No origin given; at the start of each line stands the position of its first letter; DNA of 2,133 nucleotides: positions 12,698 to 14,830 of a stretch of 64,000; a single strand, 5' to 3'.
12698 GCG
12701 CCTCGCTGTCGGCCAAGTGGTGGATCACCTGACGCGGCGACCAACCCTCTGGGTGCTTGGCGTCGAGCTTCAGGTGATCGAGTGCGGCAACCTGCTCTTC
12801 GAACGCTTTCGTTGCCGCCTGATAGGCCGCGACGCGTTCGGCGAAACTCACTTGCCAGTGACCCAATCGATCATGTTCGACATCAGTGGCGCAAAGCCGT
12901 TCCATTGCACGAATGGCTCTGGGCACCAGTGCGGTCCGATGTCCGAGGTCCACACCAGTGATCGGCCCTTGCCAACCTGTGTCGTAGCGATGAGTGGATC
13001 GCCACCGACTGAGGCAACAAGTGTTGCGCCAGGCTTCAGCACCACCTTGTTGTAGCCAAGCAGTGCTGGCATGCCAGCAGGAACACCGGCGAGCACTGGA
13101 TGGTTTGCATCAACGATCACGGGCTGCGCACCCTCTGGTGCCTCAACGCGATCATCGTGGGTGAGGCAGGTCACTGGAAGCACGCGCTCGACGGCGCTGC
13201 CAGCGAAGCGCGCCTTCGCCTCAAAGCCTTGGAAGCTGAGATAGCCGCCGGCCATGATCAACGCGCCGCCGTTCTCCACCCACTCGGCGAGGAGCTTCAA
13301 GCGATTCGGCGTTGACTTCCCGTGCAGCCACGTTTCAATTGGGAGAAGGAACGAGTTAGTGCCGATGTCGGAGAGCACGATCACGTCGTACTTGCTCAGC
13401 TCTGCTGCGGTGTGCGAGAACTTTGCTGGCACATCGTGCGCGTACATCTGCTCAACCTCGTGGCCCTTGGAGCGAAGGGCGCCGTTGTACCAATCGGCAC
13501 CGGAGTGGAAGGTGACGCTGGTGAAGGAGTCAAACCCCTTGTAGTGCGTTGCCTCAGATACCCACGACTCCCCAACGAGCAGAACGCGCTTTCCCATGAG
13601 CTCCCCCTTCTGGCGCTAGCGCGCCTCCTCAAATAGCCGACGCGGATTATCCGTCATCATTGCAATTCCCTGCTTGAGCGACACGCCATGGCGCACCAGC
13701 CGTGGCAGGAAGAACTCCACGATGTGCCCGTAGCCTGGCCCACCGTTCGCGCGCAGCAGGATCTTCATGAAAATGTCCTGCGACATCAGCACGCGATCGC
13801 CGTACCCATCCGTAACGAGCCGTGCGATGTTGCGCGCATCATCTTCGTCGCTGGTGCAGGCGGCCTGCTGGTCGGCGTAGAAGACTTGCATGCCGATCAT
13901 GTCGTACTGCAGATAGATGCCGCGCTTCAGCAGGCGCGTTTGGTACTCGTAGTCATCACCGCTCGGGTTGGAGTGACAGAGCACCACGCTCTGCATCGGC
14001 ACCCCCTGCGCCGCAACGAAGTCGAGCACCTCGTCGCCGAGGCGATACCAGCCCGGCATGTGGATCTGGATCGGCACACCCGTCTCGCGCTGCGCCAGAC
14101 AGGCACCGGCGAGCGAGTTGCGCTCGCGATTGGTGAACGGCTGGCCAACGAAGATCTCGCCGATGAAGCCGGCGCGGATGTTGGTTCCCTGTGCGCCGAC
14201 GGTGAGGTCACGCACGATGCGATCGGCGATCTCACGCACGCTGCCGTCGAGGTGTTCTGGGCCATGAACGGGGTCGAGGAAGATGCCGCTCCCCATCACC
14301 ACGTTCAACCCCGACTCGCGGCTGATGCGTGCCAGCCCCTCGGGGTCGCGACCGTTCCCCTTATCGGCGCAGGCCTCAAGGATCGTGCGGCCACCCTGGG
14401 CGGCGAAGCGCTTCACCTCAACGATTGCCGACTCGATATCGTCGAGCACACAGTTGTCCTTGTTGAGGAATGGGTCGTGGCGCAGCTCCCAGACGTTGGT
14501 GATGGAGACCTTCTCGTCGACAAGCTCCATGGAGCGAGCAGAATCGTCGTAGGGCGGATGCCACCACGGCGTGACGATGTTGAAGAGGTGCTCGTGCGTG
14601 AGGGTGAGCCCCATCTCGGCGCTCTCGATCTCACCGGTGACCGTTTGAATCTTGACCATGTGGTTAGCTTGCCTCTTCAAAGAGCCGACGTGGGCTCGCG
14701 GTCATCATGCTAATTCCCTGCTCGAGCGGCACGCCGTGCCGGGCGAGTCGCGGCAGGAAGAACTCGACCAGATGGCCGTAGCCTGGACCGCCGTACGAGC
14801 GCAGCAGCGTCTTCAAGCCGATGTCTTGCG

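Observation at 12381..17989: Six-gene operon with three tandem phosphotriesterase-family paralogs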

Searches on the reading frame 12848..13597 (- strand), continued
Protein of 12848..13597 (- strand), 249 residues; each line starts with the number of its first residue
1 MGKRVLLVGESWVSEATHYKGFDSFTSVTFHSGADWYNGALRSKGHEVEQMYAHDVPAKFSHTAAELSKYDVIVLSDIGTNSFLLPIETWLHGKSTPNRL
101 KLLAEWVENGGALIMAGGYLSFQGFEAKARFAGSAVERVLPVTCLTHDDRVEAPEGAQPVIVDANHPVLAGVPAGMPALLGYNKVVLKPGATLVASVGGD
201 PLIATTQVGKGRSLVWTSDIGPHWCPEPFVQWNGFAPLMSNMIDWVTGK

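Call 50: get_annotated_region(hit=H9, flank=6000)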
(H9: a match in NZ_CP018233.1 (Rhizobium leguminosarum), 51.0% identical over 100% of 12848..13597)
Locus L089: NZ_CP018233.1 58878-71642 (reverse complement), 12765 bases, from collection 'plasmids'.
description: Rhizobium leguminosarum strain Vaf-108 plasmid unnamed5, complete sequence
organism: Rhizobium leguminosarum (NCBI taxid 384)
taxonomy: Bacteria; Pseudomonadota; Alphaproteobacteria; Hyphomicrobiales; Rhizobiaceae; Rhizobium; Rhizobium leguminosarum
host: -; source: Vavilovia formosa; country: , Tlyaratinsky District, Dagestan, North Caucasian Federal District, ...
typing (MOB-suite, as given by PLSDB): non-mobilizable
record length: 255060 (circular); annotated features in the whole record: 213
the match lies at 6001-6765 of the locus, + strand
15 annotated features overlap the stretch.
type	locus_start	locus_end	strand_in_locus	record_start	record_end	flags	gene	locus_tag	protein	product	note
CDS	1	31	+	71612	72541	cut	-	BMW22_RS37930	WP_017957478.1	ABC transporter permease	GO:0055085 - transmembrane transport [Evidence IEA]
CDS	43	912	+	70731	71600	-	-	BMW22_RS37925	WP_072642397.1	ABC transporter permease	-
CDS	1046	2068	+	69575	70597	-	-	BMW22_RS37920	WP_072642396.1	LacI family DNA-binding transcriptional regulator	GO:0006351 - DNA-templated transcription [Evidence IEA]; GO:0045892 - negative regulation of DNA-templated ...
CDS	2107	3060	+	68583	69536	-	-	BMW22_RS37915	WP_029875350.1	substrate-binding domain-containing protein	-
CDS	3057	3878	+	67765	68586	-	-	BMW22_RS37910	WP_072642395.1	ATP-binding cassette domain-containing protein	-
CDS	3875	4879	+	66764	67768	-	-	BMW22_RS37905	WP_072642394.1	ABC transporter permease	GO:0008643 - carbohydrate transport [Evidence IEA]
CDS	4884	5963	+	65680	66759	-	-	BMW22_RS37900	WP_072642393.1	phosphotriesterase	-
CDS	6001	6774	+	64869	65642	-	-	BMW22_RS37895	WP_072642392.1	glutamine amidotransferase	-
CDS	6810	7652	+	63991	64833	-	-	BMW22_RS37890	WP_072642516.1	BtpA/SgcQ family protein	-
CDS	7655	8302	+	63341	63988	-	-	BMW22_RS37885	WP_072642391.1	TenA family protein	-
CDS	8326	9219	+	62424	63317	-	-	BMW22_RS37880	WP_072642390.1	ribokinase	-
CDS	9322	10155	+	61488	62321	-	-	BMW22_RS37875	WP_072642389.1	inositol monophosphatase family protein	GO:0006020 - inositol metabolic process [Evidence IEA]; GO:0046855 - obsolete inositol phosphate dephosphorylation ...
CDS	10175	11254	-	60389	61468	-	-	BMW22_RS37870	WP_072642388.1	ABC transporter ATP-binding protein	-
CDS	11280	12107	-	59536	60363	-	-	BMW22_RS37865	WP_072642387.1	ABC transporter permease subunit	GO:0055085 - transmembrane transport [Evidence IEA]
CDS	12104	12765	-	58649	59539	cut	-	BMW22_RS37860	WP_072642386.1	ABC transporter permease subunit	GO:0055085 - transmembrane transport [Evidence IEA]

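Call 58: search_solved_structures(query=L089:2107-3060:+, max_evalue=0.00001)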
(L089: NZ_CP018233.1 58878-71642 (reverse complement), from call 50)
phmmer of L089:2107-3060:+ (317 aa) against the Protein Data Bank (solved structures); distinct sequences matched with E-value up to 0.00001: 91 (the best 60 are shown).
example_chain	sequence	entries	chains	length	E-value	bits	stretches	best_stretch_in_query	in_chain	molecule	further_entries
5hsg_A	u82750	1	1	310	5.2e-117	393.4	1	30-317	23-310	Putative ABC transporter, nucleotide binding/ATPase protein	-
2ioy_A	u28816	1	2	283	4.4e-28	101.7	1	33-310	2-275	Periplasmic sugar-binding protein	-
4yv7_A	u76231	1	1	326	1.3e-26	96.9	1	35-309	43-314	Periplasmic binding protein/LacI transcriptional regulator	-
2fn8_A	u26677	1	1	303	3.1e-25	92.4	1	45-314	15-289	ribose ABC transporter, periplasmic ribose-binding protein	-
2qvc_A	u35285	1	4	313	9.3e-25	90.8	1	46-285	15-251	Sugar ABC transporter, periplasmic sugar-binding protein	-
2h3h_A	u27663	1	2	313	9.7e-25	90.7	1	46-285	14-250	Sugar ABC transporter, periplasmic sugar-binding protein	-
2gx6_A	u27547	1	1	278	1.5e-24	90.1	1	32-308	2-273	D-ribose-binding periplasmic protein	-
5hqj_A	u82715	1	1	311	1.7e-24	89.9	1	31-312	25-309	Periplasmic binding protein/LacI transcriptional regulator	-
3c6q_B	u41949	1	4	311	6e-24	88.2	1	46-285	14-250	Sugar ABC transporter, periplasmic sugar-binding protein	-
7e7m_A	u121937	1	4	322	1.4e-22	83.6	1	44-313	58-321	D-ribose ABC transporter substrate-binding protein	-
1drj_A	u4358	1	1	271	2.2e-22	83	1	32-306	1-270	D-RIBOSE-BINDING PROTEIN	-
1dbp_A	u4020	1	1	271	2.8e-22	82.7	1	32-306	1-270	D-RIBOSE-BINDING PROTEIN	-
1urp_A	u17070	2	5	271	3.2e-22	82.5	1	32-306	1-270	D-RIBOSE-BINDING PROTEIN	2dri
1drk_A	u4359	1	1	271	4.2e-22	82.1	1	32-306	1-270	D-RIBOSE-BINDING PROTEIN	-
6gq0_A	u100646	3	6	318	4.3e-22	82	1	46-308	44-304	Putative sugar binding protein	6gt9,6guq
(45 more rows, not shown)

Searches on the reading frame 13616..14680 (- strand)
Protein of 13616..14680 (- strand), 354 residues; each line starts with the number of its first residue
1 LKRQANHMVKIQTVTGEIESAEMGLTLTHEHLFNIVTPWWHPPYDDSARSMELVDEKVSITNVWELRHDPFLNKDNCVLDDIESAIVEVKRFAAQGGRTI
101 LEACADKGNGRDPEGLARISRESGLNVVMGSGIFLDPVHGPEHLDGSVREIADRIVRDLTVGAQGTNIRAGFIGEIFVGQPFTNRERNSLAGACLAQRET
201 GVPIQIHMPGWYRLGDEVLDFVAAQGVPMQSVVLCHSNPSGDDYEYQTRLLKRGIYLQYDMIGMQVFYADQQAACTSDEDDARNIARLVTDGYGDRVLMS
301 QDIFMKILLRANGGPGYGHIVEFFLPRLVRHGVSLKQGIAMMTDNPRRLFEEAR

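Call 3: search_protein_families(library=pfam, proteins=[window:13616-14680:-], max_evalue=0.01)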
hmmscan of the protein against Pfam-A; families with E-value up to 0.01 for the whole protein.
window:13616-14680:- (354 aa): 1 family
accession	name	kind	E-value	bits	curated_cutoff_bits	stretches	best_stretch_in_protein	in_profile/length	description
PF02126.24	PTE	-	6.4e-53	180.6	22.4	1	18-351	1-298/298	Phosphotriesterase family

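Call 4: search_protein_families(library=ncbifam, proteins=[window:13616-14680:-], max_evalue=0.01)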
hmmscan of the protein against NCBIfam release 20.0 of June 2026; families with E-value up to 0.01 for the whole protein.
window:13616-14680:- (354 aa): 3 families
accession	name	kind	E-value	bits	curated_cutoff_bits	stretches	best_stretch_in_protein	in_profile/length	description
NF007373.0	PRK09875.1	equivalog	1.8e-38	132.7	486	1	70-350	21-291/292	phosphotriesterase-related protein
NF041153.1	organophos_OPH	equivalog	5.8e-20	71.7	500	1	83-304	81-303/365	organophosphate hydrolase OPH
NF045706.1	PhFuoseLconase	equivalog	5.1e-12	45.5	630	1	186-349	163-323/332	phospho-furanose lactonase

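Call 41: search_solved_structures(query=window:13616-14659:-, max_evalue=1e-30, show_alignments=5)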
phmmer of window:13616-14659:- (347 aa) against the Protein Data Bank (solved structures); distinct sequences matched with E-value up to 1e-30: 5.
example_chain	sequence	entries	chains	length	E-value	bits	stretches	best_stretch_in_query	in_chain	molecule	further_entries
3k2g_A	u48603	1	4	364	5.9e-95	321.6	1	3-345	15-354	Resiniferatoxin-binding, phosphotriesterase-related protein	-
3rhg_A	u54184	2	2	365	2.1e-74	254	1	4-343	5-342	Putative phophotriesterase | Amidohydrolase Pmi1525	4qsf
9efa_A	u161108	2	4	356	5.2e-44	154.1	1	3-341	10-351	Phosphotriesterase-related protein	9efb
1bf6_A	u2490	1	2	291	1.4e-31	113.2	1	63-344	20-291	PHOSPHOTRIESTERASE HOMOLOGY PROTEIN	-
4lef_C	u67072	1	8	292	1.4e-31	113.2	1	63-344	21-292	Phosphotriesterase homology protein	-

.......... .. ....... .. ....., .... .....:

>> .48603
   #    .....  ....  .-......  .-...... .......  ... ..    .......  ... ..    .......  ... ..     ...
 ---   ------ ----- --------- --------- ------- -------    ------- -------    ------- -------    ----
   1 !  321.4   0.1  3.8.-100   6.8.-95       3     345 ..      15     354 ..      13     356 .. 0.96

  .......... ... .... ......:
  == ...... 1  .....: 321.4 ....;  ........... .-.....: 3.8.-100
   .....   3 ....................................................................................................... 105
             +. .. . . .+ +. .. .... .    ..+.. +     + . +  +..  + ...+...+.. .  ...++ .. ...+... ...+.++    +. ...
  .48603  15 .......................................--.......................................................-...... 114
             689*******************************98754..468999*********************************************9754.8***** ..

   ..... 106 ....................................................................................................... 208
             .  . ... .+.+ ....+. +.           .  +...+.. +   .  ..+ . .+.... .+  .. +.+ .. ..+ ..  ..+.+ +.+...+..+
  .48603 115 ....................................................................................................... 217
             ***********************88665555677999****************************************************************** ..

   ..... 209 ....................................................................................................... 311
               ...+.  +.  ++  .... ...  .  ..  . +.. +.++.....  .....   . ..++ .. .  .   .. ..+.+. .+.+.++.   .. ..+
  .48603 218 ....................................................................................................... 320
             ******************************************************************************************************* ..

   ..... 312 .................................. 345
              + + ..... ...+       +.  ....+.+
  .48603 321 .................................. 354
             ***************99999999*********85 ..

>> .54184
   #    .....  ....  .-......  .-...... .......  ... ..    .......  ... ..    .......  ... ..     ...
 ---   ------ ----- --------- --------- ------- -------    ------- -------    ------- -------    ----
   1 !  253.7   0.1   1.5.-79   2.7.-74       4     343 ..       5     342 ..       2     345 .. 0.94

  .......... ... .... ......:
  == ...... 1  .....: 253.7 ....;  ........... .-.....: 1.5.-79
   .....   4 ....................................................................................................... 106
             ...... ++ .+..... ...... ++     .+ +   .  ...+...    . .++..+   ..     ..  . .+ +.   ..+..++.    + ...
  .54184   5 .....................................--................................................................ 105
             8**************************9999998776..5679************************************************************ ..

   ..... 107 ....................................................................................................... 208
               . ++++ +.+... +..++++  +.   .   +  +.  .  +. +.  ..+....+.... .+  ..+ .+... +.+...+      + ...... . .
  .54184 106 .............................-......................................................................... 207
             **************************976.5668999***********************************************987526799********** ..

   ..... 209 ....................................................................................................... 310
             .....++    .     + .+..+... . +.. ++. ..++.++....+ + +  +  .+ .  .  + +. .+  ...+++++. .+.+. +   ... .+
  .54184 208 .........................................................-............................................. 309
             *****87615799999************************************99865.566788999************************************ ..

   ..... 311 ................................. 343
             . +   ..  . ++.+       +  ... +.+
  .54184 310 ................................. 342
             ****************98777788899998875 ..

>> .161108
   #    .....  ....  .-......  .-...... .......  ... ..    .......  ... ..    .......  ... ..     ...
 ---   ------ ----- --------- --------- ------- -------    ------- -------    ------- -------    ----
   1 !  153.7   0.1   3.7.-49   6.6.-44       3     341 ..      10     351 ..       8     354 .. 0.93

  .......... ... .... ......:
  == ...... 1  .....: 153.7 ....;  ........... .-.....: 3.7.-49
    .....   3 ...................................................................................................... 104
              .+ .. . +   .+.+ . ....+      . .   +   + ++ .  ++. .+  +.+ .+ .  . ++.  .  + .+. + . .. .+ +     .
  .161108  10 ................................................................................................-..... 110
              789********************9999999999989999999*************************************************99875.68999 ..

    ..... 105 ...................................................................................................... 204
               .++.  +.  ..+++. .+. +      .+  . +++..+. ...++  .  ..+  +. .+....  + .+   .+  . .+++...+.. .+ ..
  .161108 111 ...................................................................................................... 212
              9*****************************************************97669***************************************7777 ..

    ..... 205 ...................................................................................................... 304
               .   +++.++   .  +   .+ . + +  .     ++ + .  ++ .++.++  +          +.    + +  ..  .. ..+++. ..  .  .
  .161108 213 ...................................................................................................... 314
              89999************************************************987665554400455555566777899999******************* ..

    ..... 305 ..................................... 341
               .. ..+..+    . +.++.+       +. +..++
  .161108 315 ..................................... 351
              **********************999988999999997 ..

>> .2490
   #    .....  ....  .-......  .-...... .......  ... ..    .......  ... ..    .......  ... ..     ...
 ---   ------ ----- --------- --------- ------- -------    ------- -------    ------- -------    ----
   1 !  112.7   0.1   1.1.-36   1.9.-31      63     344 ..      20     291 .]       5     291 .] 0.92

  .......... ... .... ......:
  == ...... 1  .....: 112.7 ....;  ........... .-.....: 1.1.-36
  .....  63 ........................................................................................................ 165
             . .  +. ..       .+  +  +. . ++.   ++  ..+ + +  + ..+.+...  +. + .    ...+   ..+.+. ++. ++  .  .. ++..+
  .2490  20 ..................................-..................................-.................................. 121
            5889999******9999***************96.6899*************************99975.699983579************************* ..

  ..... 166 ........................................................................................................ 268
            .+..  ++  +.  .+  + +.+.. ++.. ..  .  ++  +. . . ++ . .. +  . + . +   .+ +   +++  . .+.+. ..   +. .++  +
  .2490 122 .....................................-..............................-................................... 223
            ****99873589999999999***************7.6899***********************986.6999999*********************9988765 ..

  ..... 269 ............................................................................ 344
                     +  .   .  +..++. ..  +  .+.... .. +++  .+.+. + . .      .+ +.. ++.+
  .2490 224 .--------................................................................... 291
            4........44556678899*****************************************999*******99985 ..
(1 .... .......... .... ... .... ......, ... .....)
